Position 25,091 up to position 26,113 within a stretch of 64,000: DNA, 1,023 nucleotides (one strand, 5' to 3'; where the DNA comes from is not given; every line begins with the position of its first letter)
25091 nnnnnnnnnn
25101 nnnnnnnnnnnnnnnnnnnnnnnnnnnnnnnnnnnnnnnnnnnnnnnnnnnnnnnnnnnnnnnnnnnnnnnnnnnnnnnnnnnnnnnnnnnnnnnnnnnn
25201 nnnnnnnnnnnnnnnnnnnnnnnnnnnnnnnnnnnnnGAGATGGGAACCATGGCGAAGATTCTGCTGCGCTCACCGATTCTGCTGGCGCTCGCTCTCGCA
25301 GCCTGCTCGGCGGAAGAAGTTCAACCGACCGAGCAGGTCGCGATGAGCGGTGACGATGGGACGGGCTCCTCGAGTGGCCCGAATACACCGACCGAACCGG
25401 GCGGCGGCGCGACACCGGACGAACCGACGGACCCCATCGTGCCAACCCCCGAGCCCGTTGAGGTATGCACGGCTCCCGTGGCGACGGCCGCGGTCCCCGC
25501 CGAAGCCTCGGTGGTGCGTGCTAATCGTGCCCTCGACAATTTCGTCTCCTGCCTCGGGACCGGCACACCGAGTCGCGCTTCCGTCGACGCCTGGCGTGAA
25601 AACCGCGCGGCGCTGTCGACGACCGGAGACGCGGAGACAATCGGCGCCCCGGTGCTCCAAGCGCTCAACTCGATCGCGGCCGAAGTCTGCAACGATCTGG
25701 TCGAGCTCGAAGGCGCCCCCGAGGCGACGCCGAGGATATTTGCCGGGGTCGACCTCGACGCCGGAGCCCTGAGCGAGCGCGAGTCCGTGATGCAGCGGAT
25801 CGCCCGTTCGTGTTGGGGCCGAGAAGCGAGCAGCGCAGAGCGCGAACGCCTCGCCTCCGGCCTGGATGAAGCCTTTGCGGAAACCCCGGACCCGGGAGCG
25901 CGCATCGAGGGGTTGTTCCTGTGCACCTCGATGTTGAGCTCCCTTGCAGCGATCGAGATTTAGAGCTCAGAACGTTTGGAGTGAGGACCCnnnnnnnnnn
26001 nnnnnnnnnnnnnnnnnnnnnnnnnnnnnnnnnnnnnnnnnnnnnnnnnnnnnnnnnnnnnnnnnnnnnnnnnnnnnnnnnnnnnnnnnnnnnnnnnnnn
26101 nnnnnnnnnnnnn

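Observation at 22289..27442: Four-gene cluster: di-CxxCH PSCyt-like lipoprotein, second CxxCH protein, lipoprotein, Tat-secreted DUF1501-like protein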

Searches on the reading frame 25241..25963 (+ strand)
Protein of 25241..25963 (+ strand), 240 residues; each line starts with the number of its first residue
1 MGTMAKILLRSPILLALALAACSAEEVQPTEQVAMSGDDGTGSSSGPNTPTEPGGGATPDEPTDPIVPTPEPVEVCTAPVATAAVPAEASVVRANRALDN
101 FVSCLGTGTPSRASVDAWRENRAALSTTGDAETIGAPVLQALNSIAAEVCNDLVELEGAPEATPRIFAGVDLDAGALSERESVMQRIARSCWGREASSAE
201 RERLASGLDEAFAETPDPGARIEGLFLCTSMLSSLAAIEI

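Call 7: search_protein_families(library=pfam, proteins=[window:25241-25963:+], max_evalue=1)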
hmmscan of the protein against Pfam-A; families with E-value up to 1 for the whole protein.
window:25241-25963:+ (240 aa): 2 families
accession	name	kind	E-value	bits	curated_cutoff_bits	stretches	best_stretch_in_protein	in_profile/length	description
PF25616.1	PhiKZ_gp35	-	0.18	11.2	35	1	42-74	129-161/271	Bacteriophage PhiKZ capsid decoration protein gp35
PF05754.19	DUF834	-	0.28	11.5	23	1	28-42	37-51/52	Domain of unknown function (DUF834)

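Call 8: search_protein_families(library=ncbifam, proteins=[window:25241-25963:+], max_evalue=1)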
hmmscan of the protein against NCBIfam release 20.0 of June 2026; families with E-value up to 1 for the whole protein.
window:25241-25963:+ (240 aa): 0 families

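Call 78: search_protein_families(library=pfam, alignment_id=A6, max_evalue=10)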
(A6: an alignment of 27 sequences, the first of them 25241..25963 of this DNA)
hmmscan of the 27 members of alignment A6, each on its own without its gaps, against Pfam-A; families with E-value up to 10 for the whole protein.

A. member 1, window:25241-25963:+ (240 aa): 2 families
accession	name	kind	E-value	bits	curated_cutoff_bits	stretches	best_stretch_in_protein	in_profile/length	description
PF25616.1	PhiKZ_gp35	-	0.18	11.2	35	1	42-74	129-161/271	Bacteriophage PhiKZ capsid decoration protein gp35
PF05754.19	DUF834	-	0.28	11.5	23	1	28-42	37-51/52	Domain of unknown function (DUF834)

B. families by the number of members that match (of 27 scanned): 13 families
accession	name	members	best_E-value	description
PF10414.14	CysG_dimeriser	1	0.01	Sirohaem synthase dimerisation region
PF07637.16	PSD5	1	0.014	Protein of unknown function (DUF1595)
PF09472.15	MtrF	1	0.049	Tetrahydromethanopterin S-methyltransferase, F subunit (MtrF)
PF12986.12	DUF3870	1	0.054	Domain of unknown function (DUF3870)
PF00214.24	Calc_CGRP_IAPP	1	0.058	Calcitonin / CGRP / IAPP family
PF15765.10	DUF4694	1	0.12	Domain of unknown function (DUF4694)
PF17228.7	SGP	1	0.14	Sulphur globule protein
PF25616.1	PhiKZ_gp35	1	0.18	Bacteriophage PhiKZ capsid decoration protein gp35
PF25184.1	YxzE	1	0.18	YxzE-like putative bacteriocin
PF07319.16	DnaI_N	1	0.24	Primosomal protein DnaI N-terminus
PF05754.19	DUF834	1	0.28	Domain of unknown function (DUF834)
PF15012.11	DUF4519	1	0.31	Domain of unknown function (DUF4519)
PF11131.13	PhrC_PhrF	1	2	Rap-phr extracellular signalling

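Call 99: search_solved_structures(query=A6, max_evalue=10)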
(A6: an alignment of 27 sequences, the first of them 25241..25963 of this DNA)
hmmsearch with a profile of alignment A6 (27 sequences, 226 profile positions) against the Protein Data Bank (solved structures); distinct sequences matched with E-value up to 10: 5.
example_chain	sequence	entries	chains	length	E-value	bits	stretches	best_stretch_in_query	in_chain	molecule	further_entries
9hjm_I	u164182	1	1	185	0.14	15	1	1-84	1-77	Peptidyl-prolyl cis-trans isomerase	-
4cd4_A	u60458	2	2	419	0.22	14.3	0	49-123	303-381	ENDO-1,4-BETA MANNANASE, PUTATIVE, MAN26C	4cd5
6tad_A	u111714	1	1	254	1.2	12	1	1-57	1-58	SLT domain-containing protein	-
6taf_A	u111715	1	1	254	1.2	12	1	1-57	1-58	SLT domain-containing protein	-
6ta9_A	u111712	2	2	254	1.2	12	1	1-57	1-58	SLT domain-containing protein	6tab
